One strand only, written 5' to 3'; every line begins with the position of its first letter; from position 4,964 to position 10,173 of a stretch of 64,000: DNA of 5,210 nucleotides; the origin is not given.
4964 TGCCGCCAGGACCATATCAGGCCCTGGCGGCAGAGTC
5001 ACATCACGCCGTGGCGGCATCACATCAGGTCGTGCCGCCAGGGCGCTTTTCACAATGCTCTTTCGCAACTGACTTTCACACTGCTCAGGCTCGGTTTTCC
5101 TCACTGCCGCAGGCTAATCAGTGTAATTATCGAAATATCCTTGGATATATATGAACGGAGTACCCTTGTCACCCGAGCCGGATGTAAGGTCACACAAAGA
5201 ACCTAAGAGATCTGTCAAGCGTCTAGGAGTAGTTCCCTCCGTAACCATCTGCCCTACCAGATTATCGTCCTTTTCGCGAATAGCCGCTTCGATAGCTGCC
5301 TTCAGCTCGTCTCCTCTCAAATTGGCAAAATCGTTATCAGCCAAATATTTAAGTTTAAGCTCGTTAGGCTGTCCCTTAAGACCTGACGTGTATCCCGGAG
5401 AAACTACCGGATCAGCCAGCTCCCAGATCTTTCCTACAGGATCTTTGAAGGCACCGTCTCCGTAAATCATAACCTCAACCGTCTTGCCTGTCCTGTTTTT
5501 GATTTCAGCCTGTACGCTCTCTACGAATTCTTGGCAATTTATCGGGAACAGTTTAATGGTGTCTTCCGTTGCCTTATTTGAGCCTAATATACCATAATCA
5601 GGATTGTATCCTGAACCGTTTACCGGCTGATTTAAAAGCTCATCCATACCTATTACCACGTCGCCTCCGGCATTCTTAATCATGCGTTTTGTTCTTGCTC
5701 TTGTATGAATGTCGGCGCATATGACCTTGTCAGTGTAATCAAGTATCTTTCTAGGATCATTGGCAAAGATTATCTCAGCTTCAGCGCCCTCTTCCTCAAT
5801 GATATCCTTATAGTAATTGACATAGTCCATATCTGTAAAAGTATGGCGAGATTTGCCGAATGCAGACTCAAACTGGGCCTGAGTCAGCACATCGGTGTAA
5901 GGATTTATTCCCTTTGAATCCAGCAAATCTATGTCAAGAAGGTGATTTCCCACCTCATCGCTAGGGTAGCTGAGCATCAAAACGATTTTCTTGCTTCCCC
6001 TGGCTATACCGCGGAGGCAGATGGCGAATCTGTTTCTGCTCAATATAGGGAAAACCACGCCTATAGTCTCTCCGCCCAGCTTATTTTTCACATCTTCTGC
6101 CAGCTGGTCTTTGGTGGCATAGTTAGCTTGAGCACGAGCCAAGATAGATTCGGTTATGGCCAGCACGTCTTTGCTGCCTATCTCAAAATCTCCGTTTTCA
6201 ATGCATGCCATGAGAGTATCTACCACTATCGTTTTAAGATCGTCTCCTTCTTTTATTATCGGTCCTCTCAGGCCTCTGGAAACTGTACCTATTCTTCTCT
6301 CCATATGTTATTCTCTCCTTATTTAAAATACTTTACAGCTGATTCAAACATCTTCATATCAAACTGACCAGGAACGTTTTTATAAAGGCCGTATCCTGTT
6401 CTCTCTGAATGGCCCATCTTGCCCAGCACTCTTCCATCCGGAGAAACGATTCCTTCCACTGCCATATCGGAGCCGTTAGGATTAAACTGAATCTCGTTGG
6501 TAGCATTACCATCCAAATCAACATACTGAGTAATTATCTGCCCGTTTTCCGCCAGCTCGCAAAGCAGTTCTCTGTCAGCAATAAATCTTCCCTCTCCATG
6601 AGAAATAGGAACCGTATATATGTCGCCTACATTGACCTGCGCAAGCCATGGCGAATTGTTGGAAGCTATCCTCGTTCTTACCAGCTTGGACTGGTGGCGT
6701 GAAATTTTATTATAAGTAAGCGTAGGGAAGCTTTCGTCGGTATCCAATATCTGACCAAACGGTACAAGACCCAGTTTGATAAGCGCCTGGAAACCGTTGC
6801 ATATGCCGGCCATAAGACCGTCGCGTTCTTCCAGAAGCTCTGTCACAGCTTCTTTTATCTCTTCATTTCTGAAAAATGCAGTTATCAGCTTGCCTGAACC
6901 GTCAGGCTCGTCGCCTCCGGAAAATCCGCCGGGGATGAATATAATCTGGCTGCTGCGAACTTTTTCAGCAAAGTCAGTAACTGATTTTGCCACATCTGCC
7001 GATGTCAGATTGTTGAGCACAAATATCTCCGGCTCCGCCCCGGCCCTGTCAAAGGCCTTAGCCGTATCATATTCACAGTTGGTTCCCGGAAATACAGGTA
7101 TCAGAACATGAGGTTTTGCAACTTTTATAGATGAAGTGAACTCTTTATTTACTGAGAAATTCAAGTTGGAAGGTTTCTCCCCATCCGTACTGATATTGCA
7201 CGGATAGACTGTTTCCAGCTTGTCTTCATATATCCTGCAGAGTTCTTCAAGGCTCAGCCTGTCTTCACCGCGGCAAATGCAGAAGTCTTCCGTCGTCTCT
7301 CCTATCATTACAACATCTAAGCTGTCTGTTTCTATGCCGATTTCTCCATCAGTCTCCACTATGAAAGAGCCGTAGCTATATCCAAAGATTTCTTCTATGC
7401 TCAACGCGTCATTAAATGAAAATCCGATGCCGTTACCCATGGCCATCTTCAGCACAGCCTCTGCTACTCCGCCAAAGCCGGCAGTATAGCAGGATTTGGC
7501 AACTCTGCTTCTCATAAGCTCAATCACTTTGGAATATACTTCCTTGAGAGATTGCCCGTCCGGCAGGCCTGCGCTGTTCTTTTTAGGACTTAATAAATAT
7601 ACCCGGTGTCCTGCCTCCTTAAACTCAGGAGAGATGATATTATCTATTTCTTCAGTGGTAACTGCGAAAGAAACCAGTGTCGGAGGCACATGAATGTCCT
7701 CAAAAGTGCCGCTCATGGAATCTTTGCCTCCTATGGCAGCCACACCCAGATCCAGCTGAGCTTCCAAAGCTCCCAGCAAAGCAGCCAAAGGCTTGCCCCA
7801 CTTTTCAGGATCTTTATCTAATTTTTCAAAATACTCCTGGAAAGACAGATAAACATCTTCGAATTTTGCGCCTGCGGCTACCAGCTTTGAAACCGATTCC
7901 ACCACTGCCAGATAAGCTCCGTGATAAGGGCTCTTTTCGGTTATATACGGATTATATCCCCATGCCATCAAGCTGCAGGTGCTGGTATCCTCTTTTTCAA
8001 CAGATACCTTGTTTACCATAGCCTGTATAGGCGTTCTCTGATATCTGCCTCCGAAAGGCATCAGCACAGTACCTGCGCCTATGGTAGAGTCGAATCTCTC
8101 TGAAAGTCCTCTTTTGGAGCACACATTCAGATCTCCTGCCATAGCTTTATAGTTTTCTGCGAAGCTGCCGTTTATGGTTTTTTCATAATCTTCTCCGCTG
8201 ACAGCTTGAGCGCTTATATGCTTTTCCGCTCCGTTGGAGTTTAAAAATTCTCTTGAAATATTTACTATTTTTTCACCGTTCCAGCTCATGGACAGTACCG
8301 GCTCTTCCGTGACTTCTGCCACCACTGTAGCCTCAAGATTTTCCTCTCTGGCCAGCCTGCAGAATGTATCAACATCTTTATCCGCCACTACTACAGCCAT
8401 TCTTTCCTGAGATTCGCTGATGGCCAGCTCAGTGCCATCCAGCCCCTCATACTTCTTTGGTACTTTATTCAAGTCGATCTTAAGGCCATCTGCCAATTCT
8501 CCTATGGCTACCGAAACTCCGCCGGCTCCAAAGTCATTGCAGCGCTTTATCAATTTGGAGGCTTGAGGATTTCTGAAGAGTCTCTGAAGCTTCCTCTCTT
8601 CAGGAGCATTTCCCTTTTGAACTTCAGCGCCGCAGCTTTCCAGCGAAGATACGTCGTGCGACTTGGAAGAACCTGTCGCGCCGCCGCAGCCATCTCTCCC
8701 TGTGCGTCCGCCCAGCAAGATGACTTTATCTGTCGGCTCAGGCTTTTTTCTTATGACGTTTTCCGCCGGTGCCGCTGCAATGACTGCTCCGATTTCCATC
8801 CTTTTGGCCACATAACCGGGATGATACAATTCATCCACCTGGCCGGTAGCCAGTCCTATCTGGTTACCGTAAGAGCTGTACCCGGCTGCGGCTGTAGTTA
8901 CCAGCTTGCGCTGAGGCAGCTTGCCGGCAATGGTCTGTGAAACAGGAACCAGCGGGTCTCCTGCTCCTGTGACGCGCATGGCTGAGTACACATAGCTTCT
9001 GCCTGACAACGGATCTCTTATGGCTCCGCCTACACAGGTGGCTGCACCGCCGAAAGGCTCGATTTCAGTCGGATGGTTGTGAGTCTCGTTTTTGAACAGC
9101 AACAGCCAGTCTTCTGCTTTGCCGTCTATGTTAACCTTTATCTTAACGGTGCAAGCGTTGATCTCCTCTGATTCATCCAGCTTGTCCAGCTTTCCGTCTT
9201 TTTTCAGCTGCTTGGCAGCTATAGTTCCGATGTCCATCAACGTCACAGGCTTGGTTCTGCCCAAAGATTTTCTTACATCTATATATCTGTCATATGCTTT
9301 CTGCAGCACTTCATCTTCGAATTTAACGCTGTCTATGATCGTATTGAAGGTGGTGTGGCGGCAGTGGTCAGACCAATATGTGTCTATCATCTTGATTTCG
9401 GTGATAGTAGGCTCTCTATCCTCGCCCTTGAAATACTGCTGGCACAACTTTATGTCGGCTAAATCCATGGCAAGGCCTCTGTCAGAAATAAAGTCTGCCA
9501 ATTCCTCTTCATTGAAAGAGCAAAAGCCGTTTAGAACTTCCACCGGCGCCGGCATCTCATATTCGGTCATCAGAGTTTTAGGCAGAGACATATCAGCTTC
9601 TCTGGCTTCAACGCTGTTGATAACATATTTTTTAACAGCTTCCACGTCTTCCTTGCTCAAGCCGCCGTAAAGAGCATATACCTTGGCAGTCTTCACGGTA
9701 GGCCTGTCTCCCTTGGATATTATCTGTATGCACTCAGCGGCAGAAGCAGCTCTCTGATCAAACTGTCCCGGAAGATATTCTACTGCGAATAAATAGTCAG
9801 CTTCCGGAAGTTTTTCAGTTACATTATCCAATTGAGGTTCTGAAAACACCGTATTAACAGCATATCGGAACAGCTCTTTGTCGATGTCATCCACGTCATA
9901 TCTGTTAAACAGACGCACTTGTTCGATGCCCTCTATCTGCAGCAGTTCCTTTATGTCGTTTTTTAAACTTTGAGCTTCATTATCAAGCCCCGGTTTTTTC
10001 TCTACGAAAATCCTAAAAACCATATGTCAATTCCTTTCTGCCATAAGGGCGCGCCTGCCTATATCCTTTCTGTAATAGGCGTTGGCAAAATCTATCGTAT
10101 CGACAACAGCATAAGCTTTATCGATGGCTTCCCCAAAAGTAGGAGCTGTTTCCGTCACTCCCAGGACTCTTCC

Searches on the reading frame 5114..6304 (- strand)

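Call 61: search_protein_families(library=pfam, proteins=[window:5114-6304:-], max_evalue=0.00001)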
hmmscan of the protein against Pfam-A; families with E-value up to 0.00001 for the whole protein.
window:5114-6304:- (396 aa): 1 family
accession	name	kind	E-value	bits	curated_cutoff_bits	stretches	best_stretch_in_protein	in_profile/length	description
PF01996.21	F420_ligase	-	1.7e-54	185.1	25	1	11-389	1-218/218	F420-0:Gamma-glutamyl ligase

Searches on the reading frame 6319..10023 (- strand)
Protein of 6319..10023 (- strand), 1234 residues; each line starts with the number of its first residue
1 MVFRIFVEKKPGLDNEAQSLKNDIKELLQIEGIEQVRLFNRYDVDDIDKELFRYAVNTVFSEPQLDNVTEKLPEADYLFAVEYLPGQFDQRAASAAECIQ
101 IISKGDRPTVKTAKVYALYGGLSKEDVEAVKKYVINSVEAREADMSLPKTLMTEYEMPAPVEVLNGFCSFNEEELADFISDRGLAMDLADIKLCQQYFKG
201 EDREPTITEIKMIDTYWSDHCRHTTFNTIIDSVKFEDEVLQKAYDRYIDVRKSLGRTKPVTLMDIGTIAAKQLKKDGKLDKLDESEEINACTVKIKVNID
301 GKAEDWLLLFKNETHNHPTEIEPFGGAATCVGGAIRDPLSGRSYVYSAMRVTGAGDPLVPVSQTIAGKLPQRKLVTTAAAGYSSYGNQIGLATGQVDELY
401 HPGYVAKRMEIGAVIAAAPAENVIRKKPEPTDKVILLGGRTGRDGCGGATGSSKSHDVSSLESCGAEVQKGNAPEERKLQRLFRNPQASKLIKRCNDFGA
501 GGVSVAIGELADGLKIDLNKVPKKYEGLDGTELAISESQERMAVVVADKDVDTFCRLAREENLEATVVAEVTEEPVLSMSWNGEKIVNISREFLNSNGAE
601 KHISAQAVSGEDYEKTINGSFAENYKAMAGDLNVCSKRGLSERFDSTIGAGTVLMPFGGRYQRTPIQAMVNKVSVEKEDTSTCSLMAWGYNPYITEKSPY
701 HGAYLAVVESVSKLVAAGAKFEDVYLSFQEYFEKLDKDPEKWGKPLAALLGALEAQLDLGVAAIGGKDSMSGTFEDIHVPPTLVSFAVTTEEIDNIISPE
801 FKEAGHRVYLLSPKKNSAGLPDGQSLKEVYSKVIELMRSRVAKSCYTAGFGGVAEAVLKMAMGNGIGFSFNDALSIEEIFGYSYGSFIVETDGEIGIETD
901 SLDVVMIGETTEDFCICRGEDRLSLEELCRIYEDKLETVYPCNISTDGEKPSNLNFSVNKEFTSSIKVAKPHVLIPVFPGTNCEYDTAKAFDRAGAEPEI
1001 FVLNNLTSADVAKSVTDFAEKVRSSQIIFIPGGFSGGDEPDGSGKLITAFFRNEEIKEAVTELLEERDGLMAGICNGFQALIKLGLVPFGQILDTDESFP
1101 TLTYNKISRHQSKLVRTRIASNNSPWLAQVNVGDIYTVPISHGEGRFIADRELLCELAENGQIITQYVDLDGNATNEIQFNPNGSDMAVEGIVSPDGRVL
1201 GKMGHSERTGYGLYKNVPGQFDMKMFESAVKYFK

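Call 62: search_protein_families(library=pfam, proteins=[window:6319-10023:-], max_evalue=0.00001)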
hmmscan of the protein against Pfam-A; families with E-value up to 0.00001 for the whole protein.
window:6319-10023:- (1234 aa): 4 families
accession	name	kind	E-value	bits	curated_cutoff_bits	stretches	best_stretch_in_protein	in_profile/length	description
PF13507.12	GATase_5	-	3.4e-82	275.9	27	1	970-1233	1-260/260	CobB/CobQ-like glutamine amidotransferase domain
PF02769.27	AIRS_C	-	1.9e-26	93.6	23.1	1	431-581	3-155/156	AIR synthase related protein, C-terminal domain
PF18072.6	FGAR-AT_linker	-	2.8e-11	44.2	26.6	1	180-223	6-49/50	Formylglycinamide ribonucleotide amidotransferase linker domain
PF00586.29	AIRS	-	1.1e-06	29.4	24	0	694-770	28-96/112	AIR synthase related protein, N-terminal domain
